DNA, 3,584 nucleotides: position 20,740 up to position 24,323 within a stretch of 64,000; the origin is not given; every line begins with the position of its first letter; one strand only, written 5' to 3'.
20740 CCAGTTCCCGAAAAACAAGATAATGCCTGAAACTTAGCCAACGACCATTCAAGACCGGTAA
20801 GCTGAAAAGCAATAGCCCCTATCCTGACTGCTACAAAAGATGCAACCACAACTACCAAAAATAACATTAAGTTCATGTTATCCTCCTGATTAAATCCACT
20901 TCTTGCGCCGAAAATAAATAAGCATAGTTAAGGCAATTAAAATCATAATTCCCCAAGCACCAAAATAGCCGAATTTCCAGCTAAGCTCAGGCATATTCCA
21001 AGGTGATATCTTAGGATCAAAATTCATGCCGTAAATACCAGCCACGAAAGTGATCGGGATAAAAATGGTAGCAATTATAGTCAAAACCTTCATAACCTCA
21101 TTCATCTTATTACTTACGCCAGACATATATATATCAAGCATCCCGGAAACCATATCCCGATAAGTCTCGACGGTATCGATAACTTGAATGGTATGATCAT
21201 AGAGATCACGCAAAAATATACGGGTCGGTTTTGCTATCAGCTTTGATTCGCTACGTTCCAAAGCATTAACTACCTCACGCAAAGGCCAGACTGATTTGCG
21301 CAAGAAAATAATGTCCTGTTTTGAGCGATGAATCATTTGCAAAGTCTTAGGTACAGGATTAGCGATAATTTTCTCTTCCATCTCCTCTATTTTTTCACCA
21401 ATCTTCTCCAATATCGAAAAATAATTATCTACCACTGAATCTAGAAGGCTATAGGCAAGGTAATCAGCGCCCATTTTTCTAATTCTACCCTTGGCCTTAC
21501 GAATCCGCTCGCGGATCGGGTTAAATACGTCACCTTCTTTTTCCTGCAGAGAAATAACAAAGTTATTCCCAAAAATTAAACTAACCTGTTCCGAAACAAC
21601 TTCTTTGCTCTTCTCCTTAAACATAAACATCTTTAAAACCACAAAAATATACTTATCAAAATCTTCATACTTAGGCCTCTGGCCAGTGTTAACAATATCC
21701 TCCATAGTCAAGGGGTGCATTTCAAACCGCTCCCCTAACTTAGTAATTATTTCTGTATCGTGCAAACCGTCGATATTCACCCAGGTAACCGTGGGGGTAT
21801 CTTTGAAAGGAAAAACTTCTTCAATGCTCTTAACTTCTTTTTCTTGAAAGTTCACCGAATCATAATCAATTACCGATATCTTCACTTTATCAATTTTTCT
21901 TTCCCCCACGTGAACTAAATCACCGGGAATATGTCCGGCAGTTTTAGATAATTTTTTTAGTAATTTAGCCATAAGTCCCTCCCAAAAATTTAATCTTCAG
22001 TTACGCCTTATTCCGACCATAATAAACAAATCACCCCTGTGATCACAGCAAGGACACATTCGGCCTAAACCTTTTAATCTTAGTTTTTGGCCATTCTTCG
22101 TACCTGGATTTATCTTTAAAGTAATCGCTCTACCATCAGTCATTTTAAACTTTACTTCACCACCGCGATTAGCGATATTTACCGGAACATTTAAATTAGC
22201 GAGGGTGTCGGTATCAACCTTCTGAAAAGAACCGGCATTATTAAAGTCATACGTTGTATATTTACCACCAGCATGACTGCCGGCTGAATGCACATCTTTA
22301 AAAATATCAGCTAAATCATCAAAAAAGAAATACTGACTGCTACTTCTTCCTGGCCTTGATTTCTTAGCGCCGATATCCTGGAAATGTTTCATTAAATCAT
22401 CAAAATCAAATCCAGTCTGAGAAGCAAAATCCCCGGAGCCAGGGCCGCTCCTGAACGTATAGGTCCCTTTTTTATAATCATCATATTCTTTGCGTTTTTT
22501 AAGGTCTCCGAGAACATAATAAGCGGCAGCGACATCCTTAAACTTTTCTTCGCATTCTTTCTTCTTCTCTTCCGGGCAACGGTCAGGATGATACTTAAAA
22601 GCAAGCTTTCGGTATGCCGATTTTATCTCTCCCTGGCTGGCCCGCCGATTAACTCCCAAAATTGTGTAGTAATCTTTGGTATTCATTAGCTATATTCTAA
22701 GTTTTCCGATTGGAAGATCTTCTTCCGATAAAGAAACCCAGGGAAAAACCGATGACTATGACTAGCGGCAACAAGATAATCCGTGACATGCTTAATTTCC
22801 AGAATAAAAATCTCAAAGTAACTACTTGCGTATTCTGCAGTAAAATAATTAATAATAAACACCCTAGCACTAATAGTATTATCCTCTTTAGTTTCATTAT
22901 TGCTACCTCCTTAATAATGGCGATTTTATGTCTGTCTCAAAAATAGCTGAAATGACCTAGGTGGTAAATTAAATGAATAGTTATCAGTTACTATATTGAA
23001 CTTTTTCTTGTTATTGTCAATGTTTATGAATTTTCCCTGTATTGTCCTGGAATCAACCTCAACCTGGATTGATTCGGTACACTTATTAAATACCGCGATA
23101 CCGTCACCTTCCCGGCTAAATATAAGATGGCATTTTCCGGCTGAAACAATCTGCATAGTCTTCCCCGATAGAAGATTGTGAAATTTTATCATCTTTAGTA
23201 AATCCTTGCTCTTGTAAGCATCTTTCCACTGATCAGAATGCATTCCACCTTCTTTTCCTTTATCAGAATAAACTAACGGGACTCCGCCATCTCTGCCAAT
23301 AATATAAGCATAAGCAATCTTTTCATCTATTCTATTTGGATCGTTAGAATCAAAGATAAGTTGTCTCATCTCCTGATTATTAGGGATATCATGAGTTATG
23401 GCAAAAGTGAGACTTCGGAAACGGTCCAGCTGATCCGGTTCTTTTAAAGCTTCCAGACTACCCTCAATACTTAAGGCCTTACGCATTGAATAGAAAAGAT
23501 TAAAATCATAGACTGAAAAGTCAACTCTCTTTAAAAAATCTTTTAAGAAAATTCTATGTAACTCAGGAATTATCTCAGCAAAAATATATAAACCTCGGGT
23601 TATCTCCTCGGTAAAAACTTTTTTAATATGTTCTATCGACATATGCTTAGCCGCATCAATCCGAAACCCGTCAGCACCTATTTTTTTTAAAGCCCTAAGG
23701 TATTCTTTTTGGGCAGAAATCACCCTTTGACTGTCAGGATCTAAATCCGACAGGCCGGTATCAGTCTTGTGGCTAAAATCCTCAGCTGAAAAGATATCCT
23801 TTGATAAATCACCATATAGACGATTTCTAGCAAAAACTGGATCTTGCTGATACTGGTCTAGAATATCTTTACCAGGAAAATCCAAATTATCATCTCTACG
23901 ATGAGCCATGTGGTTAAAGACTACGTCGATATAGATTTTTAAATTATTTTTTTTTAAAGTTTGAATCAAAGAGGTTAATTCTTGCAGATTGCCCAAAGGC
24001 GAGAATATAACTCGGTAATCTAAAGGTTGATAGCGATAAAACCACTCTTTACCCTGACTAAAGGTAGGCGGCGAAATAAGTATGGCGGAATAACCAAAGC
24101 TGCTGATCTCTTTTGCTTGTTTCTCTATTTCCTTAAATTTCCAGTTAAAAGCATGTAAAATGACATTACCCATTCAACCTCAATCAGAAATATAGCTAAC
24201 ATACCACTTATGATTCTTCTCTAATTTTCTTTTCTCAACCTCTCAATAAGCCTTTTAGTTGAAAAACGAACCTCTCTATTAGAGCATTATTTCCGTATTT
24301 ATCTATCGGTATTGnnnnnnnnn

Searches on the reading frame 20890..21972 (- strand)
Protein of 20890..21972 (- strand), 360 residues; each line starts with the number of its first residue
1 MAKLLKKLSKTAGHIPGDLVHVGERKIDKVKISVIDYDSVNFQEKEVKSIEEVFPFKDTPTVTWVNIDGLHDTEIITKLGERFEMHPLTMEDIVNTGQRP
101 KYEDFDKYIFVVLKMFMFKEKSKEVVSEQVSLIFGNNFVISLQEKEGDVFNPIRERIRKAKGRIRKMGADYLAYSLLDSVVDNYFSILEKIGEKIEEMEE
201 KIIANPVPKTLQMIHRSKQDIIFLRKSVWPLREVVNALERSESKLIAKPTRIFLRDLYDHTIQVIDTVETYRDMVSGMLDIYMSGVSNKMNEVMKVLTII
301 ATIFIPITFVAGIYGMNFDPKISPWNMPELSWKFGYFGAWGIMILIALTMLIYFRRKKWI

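Call 20: search_protein_families(library=pfam, proteins=[window:20890-21972:-], max_evalue=0.0001)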
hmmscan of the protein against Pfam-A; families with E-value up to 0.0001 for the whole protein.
window:20890-21972:- (360 aa): 1 family
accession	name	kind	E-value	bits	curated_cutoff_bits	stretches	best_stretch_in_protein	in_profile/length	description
PF01544.23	CorA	-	8.5e-71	239.1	27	1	62-356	4-292/292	CorA-like Mg2+ transporter protein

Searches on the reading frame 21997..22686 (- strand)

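Call 20: search_protein_families(library=pfam, proteins=[window:21997-22686:-], max_evalue=0.0001)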
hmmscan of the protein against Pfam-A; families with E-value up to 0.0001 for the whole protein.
window:21997-22686:- (229 aa): 2 families
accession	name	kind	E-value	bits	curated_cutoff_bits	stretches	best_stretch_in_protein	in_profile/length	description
PF00226.36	DnaJ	-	4.5e-24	84.8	27.8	1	5-69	1-63/63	DnaJ domain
PF01556.23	DnaJ_C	-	4.7e-08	33.7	26.6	1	139-226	63-149/152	DnaJ C terminal domain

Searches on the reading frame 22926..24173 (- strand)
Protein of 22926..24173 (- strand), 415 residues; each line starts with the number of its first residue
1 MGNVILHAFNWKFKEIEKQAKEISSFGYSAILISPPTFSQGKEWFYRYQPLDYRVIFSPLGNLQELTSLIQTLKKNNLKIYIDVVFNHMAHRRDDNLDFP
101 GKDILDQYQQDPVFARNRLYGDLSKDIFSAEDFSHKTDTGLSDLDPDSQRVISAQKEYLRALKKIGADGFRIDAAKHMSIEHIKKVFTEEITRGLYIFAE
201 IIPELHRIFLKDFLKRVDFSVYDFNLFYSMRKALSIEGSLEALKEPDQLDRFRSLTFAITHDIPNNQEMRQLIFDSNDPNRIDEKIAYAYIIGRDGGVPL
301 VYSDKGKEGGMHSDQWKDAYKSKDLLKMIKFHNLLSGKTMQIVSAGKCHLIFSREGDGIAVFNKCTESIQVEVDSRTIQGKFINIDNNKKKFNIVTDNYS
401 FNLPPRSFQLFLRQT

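Call 20: search_protein_families(library=pfam, proteins=[window:22926-24173:-], max_evalue=0.0001)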
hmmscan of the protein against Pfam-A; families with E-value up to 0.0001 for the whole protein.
window:22926-24173:- (415 aa): 1 family
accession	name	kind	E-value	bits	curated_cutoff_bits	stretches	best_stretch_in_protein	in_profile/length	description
PF00128.31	Alpha-amylase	-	4.2e-15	56.4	22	1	23-206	28-218/446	Alpha amylase, catalytic domain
